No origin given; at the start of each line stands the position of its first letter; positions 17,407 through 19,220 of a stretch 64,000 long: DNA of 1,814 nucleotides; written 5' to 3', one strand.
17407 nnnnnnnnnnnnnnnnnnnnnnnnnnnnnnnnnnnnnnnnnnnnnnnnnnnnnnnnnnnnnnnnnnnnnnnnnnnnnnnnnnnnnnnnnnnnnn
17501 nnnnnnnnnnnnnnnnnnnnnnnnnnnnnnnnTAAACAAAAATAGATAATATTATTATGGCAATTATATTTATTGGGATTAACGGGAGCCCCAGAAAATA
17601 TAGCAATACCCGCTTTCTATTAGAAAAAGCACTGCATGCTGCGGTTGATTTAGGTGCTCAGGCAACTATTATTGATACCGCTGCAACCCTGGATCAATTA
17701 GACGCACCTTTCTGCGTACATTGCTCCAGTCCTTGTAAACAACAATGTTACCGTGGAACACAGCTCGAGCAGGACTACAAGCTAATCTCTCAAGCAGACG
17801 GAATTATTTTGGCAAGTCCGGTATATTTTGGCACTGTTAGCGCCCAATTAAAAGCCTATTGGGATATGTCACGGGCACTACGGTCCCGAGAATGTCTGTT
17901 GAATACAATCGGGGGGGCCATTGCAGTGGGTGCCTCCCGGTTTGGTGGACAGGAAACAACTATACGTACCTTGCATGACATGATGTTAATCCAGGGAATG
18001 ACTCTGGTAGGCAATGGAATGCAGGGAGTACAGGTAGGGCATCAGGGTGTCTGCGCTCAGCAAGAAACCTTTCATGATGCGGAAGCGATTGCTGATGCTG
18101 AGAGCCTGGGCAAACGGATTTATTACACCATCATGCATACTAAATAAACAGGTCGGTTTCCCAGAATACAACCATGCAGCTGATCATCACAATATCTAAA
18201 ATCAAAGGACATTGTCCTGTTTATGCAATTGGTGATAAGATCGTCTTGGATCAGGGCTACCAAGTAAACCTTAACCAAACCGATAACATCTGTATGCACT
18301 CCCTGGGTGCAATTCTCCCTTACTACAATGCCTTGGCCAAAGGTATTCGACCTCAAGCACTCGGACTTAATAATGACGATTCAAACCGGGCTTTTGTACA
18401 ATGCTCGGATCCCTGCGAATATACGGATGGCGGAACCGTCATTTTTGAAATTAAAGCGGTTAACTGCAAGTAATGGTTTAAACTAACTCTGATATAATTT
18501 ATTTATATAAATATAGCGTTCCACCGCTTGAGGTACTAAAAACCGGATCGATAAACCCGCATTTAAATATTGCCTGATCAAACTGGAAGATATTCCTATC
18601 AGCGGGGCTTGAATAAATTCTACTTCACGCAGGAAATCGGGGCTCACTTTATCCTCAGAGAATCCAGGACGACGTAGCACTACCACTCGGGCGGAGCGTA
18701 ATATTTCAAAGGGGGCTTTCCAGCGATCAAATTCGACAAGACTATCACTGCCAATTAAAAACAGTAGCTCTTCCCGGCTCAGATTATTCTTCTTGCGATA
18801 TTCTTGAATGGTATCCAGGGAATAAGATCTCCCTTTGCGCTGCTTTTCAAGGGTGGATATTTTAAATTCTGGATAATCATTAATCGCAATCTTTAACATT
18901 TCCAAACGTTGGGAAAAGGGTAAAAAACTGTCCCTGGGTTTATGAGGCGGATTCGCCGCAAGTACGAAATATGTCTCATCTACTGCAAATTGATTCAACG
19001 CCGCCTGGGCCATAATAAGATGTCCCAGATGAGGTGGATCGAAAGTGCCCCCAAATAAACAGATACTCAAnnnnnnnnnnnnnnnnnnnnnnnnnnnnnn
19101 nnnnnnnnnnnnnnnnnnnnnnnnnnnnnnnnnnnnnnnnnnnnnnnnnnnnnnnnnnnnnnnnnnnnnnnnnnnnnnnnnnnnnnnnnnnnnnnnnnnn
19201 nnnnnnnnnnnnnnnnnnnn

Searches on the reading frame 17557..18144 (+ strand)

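Call 28: search_protein_families(library=pfam, proteins=[window:17557-18144:+], max_evalue=0.00001)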
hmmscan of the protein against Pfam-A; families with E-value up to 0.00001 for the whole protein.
window:17557-18144:+ (196 aa): 2 families
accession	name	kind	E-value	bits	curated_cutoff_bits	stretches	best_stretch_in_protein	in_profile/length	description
PF03358.20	FMN_red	-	1e-27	97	24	1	6-154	4-143/152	NADPH-dependent FMN reductase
PF02525.22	Flavodoxin_2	-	2.1e-10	41.1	27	1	8-103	6-101/198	Flavodoxin-like fold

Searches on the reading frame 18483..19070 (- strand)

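Call 28: search_protein_families(library=pfam, proteins=[window:18483-19070:-], max_evalue=0.00001)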
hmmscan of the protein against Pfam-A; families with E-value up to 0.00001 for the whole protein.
window:18483-19070:- (195 aa): 1 family
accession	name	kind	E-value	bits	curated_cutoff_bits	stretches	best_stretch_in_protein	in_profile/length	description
PF01467.32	CTP_transf_like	-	7.1e-23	81.7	21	1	5-167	1-132/133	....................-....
